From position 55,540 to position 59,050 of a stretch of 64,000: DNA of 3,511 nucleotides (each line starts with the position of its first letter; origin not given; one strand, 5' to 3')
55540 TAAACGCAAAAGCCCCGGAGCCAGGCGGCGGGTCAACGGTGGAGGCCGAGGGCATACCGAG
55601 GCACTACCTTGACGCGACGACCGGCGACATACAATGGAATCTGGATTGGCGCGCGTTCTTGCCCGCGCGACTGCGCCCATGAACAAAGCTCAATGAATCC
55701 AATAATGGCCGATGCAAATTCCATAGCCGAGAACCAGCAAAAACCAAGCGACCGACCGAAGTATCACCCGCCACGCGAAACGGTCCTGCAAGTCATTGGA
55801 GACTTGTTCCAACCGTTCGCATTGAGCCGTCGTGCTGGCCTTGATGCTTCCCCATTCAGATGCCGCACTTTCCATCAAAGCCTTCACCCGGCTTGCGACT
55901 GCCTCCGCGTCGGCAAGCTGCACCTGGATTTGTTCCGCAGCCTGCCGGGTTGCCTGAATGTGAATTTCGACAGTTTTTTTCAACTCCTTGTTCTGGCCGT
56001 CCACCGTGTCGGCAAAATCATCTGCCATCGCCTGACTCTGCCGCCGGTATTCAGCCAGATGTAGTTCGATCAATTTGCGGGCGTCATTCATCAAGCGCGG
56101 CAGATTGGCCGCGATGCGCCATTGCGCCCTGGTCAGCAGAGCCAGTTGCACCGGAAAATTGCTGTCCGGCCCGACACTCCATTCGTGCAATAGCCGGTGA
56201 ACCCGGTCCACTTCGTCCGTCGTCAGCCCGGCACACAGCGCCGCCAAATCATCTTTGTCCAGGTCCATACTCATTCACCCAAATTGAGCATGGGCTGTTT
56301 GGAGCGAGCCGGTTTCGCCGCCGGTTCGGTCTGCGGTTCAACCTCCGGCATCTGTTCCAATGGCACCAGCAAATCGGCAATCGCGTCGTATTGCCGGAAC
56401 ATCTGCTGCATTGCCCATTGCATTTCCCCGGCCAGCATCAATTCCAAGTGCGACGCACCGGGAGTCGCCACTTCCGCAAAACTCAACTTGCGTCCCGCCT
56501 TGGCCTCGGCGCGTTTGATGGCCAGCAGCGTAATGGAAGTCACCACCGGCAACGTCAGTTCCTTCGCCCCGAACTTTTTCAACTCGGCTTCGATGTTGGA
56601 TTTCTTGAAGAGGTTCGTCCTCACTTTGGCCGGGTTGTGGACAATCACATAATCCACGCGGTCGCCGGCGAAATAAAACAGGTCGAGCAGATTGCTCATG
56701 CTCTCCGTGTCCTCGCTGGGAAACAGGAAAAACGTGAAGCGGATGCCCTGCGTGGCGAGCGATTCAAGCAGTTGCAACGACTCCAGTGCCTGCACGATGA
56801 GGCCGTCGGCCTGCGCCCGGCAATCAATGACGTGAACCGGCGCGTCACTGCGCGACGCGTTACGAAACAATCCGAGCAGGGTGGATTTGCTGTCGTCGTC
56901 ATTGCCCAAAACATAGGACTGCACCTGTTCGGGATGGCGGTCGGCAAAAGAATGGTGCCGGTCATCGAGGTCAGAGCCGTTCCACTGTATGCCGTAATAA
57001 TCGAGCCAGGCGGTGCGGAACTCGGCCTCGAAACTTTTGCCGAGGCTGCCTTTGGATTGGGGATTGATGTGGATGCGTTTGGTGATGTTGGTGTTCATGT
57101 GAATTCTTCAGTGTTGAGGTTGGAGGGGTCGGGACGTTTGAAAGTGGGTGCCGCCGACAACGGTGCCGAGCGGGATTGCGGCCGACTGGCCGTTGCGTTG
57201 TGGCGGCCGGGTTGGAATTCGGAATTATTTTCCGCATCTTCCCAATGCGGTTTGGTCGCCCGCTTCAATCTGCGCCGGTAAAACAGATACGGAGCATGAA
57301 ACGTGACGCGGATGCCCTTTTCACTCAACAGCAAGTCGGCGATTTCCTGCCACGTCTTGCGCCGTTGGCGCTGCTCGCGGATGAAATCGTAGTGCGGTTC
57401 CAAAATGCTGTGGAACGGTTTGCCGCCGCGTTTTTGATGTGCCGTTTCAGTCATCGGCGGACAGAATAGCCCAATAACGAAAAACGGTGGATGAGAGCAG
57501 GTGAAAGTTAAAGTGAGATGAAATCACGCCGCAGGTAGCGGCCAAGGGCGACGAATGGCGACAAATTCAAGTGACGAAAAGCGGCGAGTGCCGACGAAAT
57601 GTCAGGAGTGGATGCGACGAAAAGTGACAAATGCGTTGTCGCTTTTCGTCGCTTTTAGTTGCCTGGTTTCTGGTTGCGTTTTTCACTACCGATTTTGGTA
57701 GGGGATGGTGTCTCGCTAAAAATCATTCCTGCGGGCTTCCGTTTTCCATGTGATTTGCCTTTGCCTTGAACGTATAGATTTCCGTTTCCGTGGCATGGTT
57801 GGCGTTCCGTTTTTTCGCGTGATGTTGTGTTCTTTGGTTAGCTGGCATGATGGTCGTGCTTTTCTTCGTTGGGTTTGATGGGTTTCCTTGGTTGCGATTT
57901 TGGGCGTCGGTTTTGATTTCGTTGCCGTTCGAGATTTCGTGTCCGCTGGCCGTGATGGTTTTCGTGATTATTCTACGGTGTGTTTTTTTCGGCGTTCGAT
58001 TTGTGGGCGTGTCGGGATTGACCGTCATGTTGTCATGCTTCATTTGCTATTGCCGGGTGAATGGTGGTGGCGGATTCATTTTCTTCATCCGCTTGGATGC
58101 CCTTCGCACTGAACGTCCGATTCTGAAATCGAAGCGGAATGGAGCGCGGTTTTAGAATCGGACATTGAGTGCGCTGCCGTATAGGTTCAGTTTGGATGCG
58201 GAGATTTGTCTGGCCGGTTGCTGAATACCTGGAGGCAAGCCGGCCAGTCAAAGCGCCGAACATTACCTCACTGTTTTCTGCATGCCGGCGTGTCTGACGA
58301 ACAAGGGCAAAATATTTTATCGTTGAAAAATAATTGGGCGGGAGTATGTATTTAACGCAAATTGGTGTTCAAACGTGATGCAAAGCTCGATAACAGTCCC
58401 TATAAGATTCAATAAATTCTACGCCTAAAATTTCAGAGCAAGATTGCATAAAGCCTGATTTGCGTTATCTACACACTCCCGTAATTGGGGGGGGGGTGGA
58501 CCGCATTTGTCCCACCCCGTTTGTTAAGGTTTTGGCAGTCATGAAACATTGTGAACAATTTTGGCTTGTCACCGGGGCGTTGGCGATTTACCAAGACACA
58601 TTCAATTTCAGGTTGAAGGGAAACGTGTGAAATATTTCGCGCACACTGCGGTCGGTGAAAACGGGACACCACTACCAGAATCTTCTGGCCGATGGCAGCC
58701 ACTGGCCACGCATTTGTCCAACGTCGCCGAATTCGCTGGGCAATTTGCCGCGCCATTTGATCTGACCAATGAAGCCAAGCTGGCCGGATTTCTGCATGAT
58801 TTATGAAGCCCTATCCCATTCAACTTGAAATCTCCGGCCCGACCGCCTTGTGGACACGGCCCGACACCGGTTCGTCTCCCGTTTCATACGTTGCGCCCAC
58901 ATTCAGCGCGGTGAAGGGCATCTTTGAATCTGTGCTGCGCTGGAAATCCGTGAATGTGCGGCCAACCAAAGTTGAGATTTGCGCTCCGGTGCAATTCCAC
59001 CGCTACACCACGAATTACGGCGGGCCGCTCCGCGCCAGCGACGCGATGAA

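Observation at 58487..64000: Rearranged type I-C-like cas cluster (cas3 stub, cas5c, cas8c, cas7c, full cas3) beside an ICE maintenance module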

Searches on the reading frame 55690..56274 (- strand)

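Call 43: search_protein_families(library=pfam, proteins=[window:55690-56274:-], max_evalue=0.05)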
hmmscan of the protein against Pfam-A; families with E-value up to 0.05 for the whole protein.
window:55690-56274:- (194 aa): 2 families
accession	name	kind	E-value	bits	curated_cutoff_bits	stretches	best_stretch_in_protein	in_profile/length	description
PF01442.23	Apolipoprotein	-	0.0093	16.1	90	1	51-163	25-142/190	Apolipoprotein A1/A4/E domain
PF03980.19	Nnf1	-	0.022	15.5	23.7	1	64-103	67-106/110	Nnf1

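Call 66: search_protein_families(library=phrogs, proteins=[window:55690-56274:-], max_evalue=0.01)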
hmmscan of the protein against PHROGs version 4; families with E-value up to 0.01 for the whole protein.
window:55690-56274:- (194 aa): 0 families

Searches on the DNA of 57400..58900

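Call 64: search_rna_families(source=window, start=57400, end=58900, threshold=evalue, max_evalue=1)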
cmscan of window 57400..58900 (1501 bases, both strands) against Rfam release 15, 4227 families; matches with E-value up to 1: 3.
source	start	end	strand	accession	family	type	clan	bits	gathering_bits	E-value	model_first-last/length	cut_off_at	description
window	57612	57656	+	RF03790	MIR8008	Gene; miRNA;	-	29.3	66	0.0015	1-55/55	no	MIR8008 microRNA precursor family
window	58104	58174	+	RF03498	mir-3145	Gene; miRNA;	-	25.8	98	0.024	1-84/84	no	mir-3145 microRNA precursor family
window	57610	57654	-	RF03790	MIR8008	Gene; miRNA;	-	23.4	66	0.063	1-55/55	no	MIR8008 microRNA precursor family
